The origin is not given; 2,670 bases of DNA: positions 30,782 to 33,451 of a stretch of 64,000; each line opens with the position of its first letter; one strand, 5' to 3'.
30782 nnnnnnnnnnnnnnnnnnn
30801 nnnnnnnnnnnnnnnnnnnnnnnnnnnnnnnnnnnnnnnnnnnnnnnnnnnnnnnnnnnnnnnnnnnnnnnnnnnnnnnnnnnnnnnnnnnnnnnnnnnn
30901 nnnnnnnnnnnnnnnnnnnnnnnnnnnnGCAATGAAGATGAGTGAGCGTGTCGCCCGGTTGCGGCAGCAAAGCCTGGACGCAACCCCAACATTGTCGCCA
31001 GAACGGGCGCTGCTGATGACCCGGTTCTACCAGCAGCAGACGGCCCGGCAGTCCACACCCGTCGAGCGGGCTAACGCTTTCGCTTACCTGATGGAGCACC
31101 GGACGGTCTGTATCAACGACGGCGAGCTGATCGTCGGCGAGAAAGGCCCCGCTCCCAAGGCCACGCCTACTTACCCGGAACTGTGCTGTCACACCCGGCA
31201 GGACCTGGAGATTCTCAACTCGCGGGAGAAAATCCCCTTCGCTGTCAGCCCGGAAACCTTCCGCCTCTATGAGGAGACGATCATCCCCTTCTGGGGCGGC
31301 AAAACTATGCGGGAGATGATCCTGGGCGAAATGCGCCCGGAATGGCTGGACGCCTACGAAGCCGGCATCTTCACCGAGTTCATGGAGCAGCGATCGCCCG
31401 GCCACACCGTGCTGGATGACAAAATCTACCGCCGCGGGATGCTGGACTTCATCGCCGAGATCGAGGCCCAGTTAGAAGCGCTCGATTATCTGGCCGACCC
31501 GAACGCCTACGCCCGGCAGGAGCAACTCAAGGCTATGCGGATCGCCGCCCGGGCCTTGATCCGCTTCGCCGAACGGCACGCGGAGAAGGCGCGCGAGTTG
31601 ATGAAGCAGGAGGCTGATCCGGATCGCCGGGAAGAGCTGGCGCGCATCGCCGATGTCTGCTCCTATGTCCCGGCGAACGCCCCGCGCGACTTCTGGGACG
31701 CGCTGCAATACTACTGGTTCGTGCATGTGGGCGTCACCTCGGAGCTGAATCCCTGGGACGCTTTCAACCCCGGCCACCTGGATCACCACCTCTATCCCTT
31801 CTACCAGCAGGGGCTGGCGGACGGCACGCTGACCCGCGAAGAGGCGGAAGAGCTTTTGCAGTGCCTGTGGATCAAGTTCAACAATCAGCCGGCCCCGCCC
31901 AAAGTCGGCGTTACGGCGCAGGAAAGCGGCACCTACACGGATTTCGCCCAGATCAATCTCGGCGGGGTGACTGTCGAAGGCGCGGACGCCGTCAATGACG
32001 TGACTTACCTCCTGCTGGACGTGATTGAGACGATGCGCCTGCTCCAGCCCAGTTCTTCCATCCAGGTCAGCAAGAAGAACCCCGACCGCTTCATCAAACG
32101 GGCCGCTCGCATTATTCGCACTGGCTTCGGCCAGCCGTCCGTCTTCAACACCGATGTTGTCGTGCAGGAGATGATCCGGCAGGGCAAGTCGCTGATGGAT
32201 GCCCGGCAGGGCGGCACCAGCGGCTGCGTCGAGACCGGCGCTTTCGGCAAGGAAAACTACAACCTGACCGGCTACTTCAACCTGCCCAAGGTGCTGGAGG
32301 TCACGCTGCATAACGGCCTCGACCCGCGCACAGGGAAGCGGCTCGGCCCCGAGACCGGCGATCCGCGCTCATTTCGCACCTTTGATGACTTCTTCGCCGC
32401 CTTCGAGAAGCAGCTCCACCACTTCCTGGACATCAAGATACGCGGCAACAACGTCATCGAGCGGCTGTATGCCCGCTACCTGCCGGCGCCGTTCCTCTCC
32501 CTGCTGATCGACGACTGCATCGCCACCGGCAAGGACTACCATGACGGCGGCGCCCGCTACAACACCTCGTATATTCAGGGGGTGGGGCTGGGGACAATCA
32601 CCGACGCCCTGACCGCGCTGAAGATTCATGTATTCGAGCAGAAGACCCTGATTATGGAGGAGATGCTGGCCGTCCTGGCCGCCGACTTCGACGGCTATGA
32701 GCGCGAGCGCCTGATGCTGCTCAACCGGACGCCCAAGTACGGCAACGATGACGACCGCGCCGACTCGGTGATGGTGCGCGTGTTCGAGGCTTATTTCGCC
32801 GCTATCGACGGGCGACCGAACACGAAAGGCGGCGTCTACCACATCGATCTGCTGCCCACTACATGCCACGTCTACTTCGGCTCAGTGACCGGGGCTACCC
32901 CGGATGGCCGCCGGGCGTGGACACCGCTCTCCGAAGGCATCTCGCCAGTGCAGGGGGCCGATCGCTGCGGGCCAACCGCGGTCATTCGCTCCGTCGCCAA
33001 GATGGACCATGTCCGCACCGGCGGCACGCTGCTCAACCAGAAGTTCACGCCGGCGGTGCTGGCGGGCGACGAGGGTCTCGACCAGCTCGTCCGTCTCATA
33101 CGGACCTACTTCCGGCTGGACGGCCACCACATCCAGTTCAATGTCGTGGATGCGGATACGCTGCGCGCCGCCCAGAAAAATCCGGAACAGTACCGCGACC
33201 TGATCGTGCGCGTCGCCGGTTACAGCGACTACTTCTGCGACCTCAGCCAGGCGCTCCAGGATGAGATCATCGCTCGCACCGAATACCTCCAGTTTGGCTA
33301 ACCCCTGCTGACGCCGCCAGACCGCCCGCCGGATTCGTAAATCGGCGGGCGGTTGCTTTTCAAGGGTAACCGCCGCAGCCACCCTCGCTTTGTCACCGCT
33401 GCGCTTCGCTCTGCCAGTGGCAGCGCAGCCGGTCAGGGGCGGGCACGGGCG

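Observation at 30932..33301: GRE has the eliminase-type Cys/Glu loop but apparently non-canonical substrate-pocket residues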

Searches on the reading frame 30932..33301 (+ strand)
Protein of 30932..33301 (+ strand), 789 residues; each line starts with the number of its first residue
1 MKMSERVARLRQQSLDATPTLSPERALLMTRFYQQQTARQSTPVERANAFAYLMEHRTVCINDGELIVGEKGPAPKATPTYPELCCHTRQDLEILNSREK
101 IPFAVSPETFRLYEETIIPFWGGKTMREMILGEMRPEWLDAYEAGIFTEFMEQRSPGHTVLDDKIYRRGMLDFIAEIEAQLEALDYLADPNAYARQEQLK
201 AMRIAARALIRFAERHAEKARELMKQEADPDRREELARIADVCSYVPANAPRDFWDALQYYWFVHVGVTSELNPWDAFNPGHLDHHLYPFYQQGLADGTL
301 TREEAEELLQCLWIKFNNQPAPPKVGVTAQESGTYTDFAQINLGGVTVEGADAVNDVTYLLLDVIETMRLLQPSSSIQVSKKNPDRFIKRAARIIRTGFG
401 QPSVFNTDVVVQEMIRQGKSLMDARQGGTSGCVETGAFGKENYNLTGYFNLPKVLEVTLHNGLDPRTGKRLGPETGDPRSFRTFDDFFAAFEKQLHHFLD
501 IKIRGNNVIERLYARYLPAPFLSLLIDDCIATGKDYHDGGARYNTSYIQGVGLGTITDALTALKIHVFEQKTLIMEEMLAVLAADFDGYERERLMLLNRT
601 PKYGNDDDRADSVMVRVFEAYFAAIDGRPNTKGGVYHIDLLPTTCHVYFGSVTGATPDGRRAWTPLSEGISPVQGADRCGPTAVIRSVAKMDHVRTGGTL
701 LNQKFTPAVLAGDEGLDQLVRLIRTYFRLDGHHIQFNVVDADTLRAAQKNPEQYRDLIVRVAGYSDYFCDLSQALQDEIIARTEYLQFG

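Call 4: search_protein_families(library=ncbifam, proteins=[window:30932-33301:+])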
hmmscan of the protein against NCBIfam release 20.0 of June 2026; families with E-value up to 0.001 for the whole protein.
window:30932-33301:+ (789 aa): 12 families
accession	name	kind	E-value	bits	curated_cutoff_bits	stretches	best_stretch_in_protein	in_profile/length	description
NF043068.1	glycl_HYPD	equivalog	0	1310.1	1100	1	5-784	2-781/784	trans-4-hydroxy-L-proline dehydratase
TIGR01774.1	PFL2-3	subfamily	2e-204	681.2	678.2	1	3-784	2-783/786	formate C-acetyltransferase/glycerol dehydratase family glycyl radical enzyme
NF048011.1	SfplDhtHpsGDes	equivalog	3.9e-170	567.9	1000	1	3-785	22-819/821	(2S)-3-sulfopropanediol dehydratase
NF007437.0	PRK09983.1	equivalog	9e-157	523.4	1109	1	3-785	1-763/765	formate C-acetyltransferase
TIGR04394.1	choline_CutC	equivalog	3.1e-153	512.2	1050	1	4-784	2-785/789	choline trimethylamine-lyase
NF048009.1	SfplDhtHpfGKleb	equivalog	3.2e-152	508.5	1000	1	5-785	26-822/824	(2S)-3-sulfopropanediol dehydratase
NF033718.1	indole_decarb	equivalog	5.6e-125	418.5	1100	3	164-590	223-647/868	indoleacetate decarboxylase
NF033715.1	glycyl_HPDL_Lrg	equivalog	2.9e-104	349.7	1150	2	198-586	271-678/901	4-hydroxyphenylacetate decarboxylase large subunit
TIGR01255.1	pyr_form_ly_1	equivalog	1.1e-36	126.6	994.2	1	255-783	237-739/744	formate C-acetyltransferase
NF038360.1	rad_fix_GrcA3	exception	1e-17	64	158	1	714-783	4-73/78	autonomous glycyl radical cofactor GrcA3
NF008341.1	PRK11127.1-1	equivalog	5.4e-10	39.1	145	1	732-783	24-75/80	autonomous glycyl radical cofactor GrcA2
TIGR04365.1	spare_glycyl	equivalog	1.2e-08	35.3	170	1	731-783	69-121/126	autonomous glycyl radical cofactor GrcA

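Call 5: search_solved_structures(query=window:30932-33298:+, show_alignments=3, max_evalue=1e-20)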
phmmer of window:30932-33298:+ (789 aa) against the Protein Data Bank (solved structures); distinct sequences matched with E-value up to 1e-20: 35.
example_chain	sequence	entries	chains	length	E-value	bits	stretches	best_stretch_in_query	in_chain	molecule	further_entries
6vxc_A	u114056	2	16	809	0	1078.9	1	5-785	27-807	Trans-4-hydroxy-L-proline dehydratase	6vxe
1r8w_A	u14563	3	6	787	1.5e-169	569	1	4-786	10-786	glycerol dehydratase | B12-independent glycerol dehydratase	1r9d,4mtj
9rco_A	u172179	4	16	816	6.6e-153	514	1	4-785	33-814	Glycyl radical protein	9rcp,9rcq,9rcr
5i2a_A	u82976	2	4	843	1.4e-148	499.7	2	3-585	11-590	Diol-dehydratase | Diol dehydratase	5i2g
8iof_A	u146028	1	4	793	3.7e-146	491.6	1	23-788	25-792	Benzylsuccinate synthase alpha subunit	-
9f3w_A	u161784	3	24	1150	3.4e-145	488.5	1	4-785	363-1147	Choline trimethylamine-lyase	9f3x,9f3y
8yjo_A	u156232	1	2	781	4.6e-143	481.4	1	3-785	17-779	Probable dehydratase PflD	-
5fay_A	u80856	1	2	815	3.4e-138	465.3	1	6-784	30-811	Choline trimethylamine-lyase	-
9ht9_A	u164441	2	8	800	4.3e-138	465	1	6-784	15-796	Choline trimethylamine-lyase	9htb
9r0v_A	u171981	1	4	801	4.3e-138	465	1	6-784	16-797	Choline trimethylamine-lyase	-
6vue_A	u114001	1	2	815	4.6e-138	464.9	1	6-784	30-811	Choline trimethylamine-lyase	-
5fau_A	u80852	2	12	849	5.2e-138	464.7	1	6-784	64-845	Choline trimethylamine-lyase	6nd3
5faw_A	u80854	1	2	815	8.2e-138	464.1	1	6-784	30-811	Choline trimethylamine-lyase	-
8id1_A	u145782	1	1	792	1.2e-137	463.5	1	5-785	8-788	Formate C-acetyltransferase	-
5fav_A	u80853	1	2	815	1.2e-137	463.5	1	6-784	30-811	Choline trimethylamine-lyase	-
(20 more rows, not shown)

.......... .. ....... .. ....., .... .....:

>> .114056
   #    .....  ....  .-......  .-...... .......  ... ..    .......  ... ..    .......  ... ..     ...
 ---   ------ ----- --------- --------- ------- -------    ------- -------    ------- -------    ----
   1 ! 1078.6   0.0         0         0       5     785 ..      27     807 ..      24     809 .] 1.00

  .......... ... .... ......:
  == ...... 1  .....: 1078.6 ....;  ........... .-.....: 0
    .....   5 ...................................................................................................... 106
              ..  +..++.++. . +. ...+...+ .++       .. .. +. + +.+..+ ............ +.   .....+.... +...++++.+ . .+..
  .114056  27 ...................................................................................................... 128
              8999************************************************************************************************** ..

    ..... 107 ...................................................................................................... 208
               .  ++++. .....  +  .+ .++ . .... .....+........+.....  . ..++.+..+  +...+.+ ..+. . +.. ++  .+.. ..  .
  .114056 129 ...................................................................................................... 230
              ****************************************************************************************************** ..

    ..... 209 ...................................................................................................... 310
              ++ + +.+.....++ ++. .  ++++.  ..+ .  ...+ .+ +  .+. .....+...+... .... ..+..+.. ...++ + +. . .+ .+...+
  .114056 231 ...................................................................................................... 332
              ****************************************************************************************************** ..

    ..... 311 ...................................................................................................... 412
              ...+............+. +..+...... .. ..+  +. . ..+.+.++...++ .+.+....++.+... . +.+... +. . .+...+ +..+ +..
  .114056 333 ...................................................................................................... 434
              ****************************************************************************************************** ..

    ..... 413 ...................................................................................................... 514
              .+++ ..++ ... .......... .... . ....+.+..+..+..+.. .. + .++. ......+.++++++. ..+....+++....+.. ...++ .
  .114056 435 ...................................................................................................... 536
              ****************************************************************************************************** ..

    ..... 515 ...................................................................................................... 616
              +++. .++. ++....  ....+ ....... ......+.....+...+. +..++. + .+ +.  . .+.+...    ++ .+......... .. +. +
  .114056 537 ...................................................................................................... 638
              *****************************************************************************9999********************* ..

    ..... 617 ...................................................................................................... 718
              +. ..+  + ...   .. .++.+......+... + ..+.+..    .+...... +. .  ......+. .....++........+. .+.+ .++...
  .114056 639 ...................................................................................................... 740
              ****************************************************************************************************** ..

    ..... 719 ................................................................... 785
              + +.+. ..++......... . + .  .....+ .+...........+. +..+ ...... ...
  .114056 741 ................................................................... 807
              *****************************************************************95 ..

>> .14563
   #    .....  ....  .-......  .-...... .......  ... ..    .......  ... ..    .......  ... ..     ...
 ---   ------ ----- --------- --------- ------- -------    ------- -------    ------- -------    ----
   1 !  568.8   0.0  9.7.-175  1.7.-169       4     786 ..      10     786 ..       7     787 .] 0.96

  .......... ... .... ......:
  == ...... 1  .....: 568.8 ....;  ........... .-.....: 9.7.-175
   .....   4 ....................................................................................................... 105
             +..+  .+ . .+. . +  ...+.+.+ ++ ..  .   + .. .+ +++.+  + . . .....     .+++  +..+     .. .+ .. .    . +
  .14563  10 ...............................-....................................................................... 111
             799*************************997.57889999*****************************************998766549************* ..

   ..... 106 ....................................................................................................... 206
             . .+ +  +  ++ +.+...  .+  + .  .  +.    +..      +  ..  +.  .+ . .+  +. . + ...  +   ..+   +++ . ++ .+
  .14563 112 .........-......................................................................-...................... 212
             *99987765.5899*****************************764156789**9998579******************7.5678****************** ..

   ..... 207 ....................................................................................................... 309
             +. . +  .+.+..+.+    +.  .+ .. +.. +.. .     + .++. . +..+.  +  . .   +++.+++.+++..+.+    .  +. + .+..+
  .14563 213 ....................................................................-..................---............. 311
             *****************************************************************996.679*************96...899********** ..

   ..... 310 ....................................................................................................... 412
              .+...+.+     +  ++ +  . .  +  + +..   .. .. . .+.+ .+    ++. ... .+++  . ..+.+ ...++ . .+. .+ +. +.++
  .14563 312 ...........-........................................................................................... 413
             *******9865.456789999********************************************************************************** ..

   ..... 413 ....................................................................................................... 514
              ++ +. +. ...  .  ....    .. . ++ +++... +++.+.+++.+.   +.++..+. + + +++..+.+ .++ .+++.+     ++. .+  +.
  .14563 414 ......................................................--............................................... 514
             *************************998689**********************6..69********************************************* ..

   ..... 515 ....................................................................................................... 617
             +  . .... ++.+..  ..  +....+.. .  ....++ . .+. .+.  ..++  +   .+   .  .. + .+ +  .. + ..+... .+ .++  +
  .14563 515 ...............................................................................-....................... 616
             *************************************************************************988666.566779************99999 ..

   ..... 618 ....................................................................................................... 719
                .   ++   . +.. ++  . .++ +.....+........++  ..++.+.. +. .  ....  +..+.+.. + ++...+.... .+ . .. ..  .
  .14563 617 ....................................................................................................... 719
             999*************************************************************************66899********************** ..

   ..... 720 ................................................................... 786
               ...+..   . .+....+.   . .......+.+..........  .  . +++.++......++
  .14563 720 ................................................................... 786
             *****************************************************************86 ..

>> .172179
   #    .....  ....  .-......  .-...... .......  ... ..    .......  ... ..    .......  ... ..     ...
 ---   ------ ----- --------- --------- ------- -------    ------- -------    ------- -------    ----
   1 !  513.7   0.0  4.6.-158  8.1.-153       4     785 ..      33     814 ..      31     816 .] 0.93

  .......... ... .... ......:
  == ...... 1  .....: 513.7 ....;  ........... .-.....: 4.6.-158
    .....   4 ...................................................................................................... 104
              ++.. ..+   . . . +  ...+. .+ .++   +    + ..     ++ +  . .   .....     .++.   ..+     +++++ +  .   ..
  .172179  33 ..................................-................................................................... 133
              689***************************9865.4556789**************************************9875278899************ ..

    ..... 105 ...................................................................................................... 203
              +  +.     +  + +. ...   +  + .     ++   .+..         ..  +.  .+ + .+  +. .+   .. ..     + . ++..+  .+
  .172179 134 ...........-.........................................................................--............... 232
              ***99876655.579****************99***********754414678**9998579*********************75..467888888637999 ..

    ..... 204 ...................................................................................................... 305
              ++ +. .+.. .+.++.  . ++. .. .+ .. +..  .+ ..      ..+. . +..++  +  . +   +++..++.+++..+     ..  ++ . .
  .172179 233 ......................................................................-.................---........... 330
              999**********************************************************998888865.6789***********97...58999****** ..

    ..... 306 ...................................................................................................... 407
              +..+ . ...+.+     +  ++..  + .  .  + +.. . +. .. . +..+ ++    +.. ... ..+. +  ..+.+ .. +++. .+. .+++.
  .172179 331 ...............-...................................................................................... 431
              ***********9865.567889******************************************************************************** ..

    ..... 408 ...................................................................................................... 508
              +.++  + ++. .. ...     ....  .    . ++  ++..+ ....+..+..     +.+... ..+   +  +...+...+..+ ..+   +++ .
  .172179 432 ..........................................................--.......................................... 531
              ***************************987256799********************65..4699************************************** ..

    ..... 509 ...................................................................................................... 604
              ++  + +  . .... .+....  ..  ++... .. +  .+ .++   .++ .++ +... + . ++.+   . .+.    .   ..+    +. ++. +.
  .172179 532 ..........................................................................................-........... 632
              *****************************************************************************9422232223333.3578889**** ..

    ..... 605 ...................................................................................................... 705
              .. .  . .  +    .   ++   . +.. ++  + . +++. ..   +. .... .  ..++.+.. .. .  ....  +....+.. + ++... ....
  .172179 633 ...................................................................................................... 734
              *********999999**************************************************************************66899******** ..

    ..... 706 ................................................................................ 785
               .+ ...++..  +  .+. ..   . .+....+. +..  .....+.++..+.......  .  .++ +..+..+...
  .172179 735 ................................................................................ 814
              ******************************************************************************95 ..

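Call 9: find_encoding_contigs(protein=window:30932-33298:+, flank=10000, max_places=6)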
Protein window:30932-33298:+ (789 aa): 1 contig read that carries it; 1 place shown.
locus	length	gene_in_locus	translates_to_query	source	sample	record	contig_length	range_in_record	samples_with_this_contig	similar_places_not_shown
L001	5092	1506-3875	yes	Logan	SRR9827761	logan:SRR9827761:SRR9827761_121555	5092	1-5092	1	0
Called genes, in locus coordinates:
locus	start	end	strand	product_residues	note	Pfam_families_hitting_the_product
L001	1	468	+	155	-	?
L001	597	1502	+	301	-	PF13353:Fer4_12, PF00037:Fer4 (weak), PF13237:Fer4_10, PF12837:Fer4_6 (weak), PF12838:Fer4_7, PF13187:Fer4_9 (weak), PF14697:Fer4_21, PF04055:Radical_SAM, +2 more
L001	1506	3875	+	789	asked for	PF02901:PFL-like, PF01228:Gly_radical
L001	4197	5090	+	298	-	?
